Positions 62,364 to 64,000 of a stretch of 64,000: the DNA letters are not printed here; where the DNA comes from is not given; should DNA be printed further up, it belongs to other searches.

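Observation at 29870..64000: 34-kb contiguous cytochrome island: ccm machinery, two quinol:cytochrome c oxidoreductases, two dedicated two-component systems and 60 CXXCH motifs, but no terminal oxidase or reductase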

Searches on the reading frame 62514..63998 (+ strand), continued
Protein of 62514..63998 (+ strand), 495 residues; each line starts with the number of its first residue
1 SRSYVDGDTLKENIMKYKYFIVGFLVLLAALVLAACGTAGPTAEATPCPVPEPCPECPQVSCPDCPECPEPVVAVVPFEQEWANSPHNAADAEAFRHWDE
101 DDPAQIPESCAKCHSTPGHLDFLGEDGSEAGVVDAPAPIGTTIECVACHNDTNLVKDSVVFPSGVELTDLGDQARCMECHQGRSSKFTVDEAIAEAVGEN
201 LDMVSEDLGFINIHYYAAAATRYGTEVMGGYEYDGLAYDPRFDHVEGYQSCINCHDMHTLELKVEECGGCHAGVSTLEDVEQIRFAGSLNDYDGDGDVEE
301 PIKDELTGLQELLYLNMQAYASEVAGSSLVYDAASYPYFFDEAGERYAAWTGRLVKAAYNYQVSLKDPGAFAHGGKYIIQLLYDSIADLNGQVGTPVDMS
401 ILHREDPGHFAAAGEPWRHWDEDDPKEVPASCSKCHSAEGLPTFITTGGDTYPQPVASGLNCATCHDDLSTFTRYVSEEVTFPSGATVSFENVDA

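Call 26: find_encoding_contigs(protein=P0001, flank=10000, max_places=4)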
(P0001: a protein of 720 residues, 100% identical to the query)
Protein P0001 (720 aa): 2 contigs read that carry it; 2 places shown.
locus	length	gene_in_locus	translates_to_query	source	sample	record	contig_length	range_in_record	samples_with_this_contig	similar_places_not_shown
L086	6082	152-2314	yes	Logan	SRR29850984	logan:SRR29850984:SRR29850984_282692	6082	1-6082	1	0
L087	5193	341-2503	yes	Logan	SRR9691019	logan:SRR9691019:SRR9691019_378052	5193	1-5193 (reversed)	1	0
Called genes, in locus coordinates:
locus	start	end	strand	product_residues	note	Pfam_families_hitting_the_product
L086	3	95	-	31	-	?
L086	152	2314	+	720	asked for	PF14537:Cytochrom_c3_2 (faint), PF22113:Mtrc-MtrF_II-IV_dom (faint), PF02085:Cytochrom_CIII (faint), PF14522:Cytochrome_C7 (faint)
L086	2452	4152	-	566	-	PF00128:Alpha-amylase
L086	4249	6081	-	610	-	?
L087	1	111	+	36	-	?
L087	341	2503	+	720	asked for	PF14537:Cytochrom_c3_2 (faint), PF22113:Mtrc-MtrF_II-IV_dom (faint), PF02085:Cytochrom_CIII (faint), PF14522:Cytochrome_C7 (faint)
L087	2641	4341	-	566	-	PF00128:Alpha-amylase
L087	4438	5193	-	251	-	?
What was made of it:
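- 62553..64000 (+): Decahaem lipoprotein (full length 720 aa = P0001; it would end at about 64715, outside the window). It has a lipobox, a Cys/Pro-rich hinge-like linker and two tandem pentahaem modules. Context in L086 (call 26).
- Tried and rejected: The extension came instead from P0001 (call 26).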

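Call 42: predict_structure(alignment_id=A1)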
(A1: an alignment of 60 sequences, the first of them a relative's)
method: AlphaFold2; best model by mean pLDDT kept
length: 720 residues; sequences in the alignment: 60
mean_pLDDT: 86.8   pTM: 0.79
mean pLDDT of the five models: 86.8, 86.3, 84.7, 82.0, 76.4
residues with pLDDT >= 90: 362; 70-90: 303; 50-70: 20; < 50: 35
segments of 3 or more residues with pLDDT < 50: 22-41, 43-51, 54-58
pLDDT, mean of each block of 10 residues (from residue 1): 74 78 42 41 46 49 77 83 85 90 92 91 89 84 91 90 87 96 96 92 86 91 83 79 84 81 88 78 91 97 97 93 89 96 96 86 94 96 93 79 78 87 88 91 78 82 92 92 88 93 97 93 84 94 94 87 82 88 89 92 93 98 97 90 94 91 96 97 88 96 98 90
secondary structure, 60 per line:
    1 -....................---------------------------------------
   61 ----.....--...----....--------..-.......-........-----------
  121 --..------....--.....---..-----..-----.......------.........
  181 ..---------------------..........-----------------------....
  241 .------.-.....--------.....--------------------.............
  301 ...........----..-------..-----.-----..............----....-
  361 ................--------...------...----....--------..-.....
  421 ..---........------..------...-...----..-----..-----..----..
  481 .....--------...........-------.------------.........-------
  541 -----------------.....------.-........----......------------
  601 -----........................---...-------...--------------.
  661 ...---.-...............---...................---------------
elements in order (helices of 4 or more, strands of 3 or more residues): H2-21 H65-69 H79-82 H94-100 H102-109 H131-134 H137-141 H159-165 H172-182 H204-213 H237-240 H250-254 H263-267 H288-311 H338-351 H356-359 H361-376 H401-404 H416-422 H426-433 E452-454 H479-485 H494-504 H525-533 H558-561 H571-578 H583-588 H606-629 E633-635 E643-645 H669-683 H687-705
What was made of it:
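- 62553..64000 (+): AF2 pLDDT 86.8 (call 42).
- On MtrC/OmcA decahaem surface cytochromes: The model is helical and coil with almost no strands (call 42).
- The AF2 model is confident (pLDDT 86.8, call 42).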

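Call 44: fold_search(model_id=the predicted structure, library=pdb)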
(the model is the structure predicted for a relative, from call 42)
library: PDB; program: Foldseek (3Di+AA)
matches with E <= 10: 21; with E <= 0.001: 0
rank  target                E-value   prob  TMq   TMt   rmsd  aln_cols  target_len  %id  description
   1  6i5b_A                1.2e-02  1.00  0.23  0.33   7.4       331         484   14  Crystal Structure of Outer Cell Wall Cytochrome OcwA (released 2019-09-25)
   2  6i5b_B                2.0e-02  1.00  0.23  0.33   7.4       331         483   14  Crystal Structure of Outer Cell Wall Cytochrome OcwA (released 2019-09-25)
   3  8rv0                  1.1e+00  0.15  0.19  0.26  11.2       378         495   12  Crystal structure of octaheme nitrite reductase from Trichlorobacter ammonificans in complex with nitrite (released 2024-03-27)
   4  1fs7                  1.5e+00  0.18  0.22  0.32  11.9       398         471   13  CYTOCHROME C NITRITE REDUCTASE FROM WOLINELLA SUCCINOGENES (released 2001-01-17)
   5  6v0a_D                1.5e+00  0.13  0.21  0.30  11.6       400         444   12  Crystal structure of cytochrome c nitrite reductase from the bacterium Geobacter lovleyi with bound sulfate (released 2020-06-17)
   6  3ubr_A                1.7e+00  0.15  0.21  0.31   9.8       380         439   13  Laue structure of Shewanella oneidensis cytochrome-c Nitrite Reductase (released 2012-04-25)
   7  3bng                  2.4e+00  0.13  0.21  0.30  12.8       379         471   13  W. succinogenes NrfA Y218F (released 2008-02-26)
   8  1qdb_A                2.7e+00  0.09  0.18  0.26  14.6       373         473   14  CYTOCHROME C NITRITE REDUCTASE (released 1999-08-18)
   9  4wjy_A                3.8e+00  0.14  0.24  0.37   9.5       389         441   12  Esherichia coli nitrite reductase NrfA H264N (released 2015-03-11)
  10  4rkm_B                3.8e+00  0.04  0.12  0.13  19.4       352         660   13  Wolinella succinogenes octaheme sulfite reductase MccA, form I (released 2015-02-04)
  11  9vzx_A                6.1e+00  0.01  0.05  0.11  14.1       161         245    8  Cryo-EM structure of TasH-tigRNA-gap dsDNA complex (released 2026-03-11)
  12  3eon_C                6.8e+00  0.07  0.09  0.15   7.7       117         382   14  2.55A crystal structure of native glutaryl-coa dehydrogenase from Burkholderia pseudomallei in complex with a small mo (released 2008-10-21)
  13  7zu1                  7.1e+00  0.01  0.05  0.10  17.5       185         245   10  Crystal structure of mutant AR-LBD (V758A) bound to dihydrotestosterone (released 2023-03-22)
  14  4rkm_G                7.9e+00  0.02  0.11  0.12  18.9       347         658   14  Wolinella succinogenes octaheme sulfite reductase MccA, form I (released 2015-02-04)
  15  2oax_F                8.4e+00  0.01  0.06  0.14  13.2       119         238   13  Crystal structure of the S810L mutant mineralocorticoid receptor associated with SC9420 (released 2007-08-14)
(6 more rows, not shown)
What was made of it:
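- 62553..64000 (+): Top Foldseek hit is OcwA 6i5b (call 44).
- On OcwA/NrfA-type multihaem cytochromes: OcwA is the top Foldseek hit (E 0.012, prob 1.0, TMt 0.33) and NrfA chains follow at E > 1 (call 44).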

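Call 63: search_solved_structures(query=A1, max_evalue=1)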
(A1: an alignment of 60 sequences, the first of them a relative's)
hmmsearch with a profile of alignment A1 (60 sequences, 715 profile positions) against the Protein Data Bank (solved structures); distinct sequences matched with E-value up to 1: 7.
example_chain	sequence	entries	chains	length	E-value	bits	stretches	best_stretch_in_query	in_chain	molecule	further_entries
10vb_B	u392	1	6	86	0.19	13.3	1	569-634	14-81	Anti-CRISPR protein (AcrIIC1)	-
10vc_B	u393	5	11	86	0.26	12.8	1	569-632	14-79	Anti-CRISPR protein (AcrIIC1)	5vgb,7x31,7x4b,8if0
5li0_n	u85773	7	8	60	0.41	12.2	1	230-271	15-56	30S ribosomal protein S14 type Z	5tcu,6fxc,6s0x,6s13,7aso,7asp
5nd8_n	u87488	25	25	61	0.43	12.1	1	230-271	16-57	30S ribosomal protein S14 type Z | Small ribosomal subunit protein uS14B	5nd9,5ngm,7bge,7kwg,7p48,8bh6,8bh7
7nhl_o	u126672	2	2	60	0.48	12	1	230-271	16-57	30S ribosomal protein S14 type Z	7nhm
5njt_N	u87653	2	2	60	0.82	11.2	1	229-267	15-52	30S ribosomal protein S14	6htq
3j9w_AN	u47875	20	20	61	0.85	11.1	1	229-267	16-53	30S ribosomal protein uS14 | 30S ribosomal protein S14 | 30S ribosomal protein S14 type Z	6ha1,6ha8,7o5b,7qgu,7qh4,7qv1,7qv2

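Call 69: find_encoding_contigs(protein=P0005, flank=10000, max_places=1)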
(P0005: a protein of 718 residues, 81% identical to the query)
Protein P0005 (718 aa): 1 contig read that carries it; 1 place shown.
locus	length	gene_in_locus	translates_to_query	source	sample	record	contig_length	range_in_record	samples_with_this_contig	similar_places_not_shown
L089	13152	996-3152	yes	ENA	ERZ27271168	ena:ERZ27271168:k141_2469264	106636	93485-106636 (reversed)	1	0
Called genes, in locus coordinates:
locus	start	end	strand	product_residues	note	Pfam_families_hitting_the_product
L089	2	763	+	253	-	?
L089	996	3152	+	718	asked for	PF14537:Cytochrom_c3_2 (faint), PF22113:Mtrc-MtrF_II-IV_dom (faint), PF02085:Cytochrom_CIII (faint), PF14522:Cytochrome_C7 (weak)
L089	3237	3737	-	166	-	-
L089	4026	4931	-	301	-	PF13240:Zn_Ribbon_1 (weak)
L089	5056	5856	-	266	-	PF00005:ABC_tran, PF13304:AAA_21 (faint)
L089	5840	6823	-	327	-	PF13379:NMT1_2 (faint), PF09084:NMT1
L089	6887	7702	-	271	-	PF00528:BPD_transp_1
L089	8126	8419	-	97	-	-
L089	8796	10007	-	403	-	PF00108:Thiolase_N, PF02803:Thiolase_C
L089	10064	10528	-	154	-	PF04677:CwfJ_C_1, PF11969:DcpS_C, PF01230:HIT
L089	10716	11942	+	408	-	PF13742:tRNA_anti_2, PF01336:tRNA_anti-codon, PF02601:Exonuc_VII_L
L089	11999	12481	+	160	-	PF07690:MFS_1 (weak)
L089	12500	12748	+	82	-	PF02609:Exonuc_VII_S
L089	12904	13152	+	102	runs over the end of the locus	PF02681:DUF212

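Call 70: find_encoding_contigs(protein=P0103, flank=10000, max_places=1)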
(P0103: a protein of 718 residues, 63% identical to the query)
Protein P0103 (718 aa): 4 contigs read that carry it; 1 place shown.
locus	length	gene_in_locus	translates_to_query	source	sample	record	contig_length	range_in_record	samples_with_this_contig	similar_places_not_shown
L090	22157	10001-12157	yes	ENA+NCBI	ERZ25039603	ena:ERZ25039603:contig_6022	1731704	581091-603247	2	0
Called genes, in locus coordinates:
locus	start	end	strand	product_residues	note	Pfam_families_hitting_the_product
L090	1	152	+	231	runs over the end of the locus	PF21948:LplA-B_cat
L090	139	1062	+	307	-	PF16881:LIAS_N, PF04055:Radical_SAM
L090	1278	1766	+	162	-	PF02627:CMD (weak)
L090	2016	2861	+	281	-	-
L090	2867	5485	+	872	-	PF06832:BiPBP_C (faint), PF09136:Glucodextran_B (faint), PF16640:Big_3_5 (faint), PF18582:HZS_alpha (faint), PF19077:Big_13 (faint), PF14347:DUF4399 (faint), PF17936:Big_6 (weak), PF02469:Fasciclin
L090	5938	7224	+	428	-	PF01391:Collagen (weak), PF09699:Paired_CXXCH_1 (faint), PF14522:Cytochrome_C7 (faint), PF14537:Cytochrom_c3_2 (faint), PF13435:Cytochrome_C554 (faint), PF22113:Mtrc-MtrF_II-IV_dom (weak)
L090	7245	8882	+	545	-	PF14537:Cytochrom_c3_2 (faint), PF09699:Paired_CXXCH_1 (faint), PF14522:Cytochrome_C7 (faint), PF22678:Cytochrom_c_NrfB-like (faint)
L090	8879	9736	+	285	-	PF01292:Ni_hydr_CYTB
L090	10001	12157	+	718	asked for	PF02085:Cytochrom_CIII (faint), PF14522:Cytochrome_C7 (faint), PF14537:Cytochrom_c3_2 (faint)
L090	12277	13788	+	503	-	PF07730:HisKA_3, PF02518:HATPase_c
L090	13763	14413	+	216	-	PF00072:Response_reg, PF00196:GerE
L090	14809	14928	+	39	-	-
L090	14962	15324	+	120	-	-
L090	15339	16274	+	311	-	PF22113:Mtrc-MtrF_II-IV_dom (faint), PF02085:Cytochrom_CIII (faint), PF14522:Cytochrome_C7 (faint), PF14537:Cytochrom_c3_2 (faint), PF13435:Cytochrome_C554 (weak)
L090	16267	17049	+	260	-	PF13187:Fer4_9 (faint), PF12797:Fer4_2 (weak), PF13247:Fer4_11, PF12838:Fer4_7 (weak), PF00037:Fer4 (weak), PF12797:Fer4_2 (weak), PF12837:Fer4_6 (weak), PF12838:Fer4_7, +2 more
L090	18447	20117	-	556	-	PF03264:Cytochrom_NNT, PF14522:Cytochrome_C7 (faint), PF22113:Mtrc-MtrF_II-IV_dom (faint)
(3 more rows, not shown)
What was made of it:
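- It carries other quinol modules around the same cytochrome: a multihaem cytochrome with a b-type cytochrome, and a multihaem cytochrome with Fer4 and NrfD proteins (call 70).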

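Call 96: search_protein_representatives(protein=P0001)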
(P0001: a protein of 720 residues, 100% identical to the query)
Query: 720 residues. Proteins with E-value up to 0.001 (for the whole library): 1476; up to 1e-10: 984; up to 1e-30: 415. The best 150 are listed.
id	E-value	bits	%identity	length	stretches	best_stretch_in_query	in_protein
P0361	2.7e-283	958.3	50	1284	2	62-715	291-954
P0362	5.3e-271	917.6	58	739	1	4-718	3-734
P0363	9.0e-223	758.2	52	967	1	26-708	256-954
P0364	1.1e-215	734.7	50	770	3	368-717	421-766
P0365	3.5e-209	713.3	50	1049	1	28-716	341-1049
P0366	5.5e-201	686.2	52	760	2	50-510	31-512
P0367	1.8e-189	648.1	47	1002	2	61-543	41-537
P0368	6.3e-185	633.0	49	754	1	2-716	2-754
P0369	1.9e-182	624.8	48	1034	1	61-716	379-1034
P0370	1.6e-175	601.9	52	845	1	61-716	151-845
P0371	5.6e-174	596.8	45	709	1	13-716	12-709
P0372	1.8e-173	595.1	49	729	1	55-716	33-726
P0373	4.1e-173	594.0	53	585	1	15-559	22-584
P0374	9.1e-168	576.3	47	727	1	45-716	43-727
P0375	1.2e-166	572.6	46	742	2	333-716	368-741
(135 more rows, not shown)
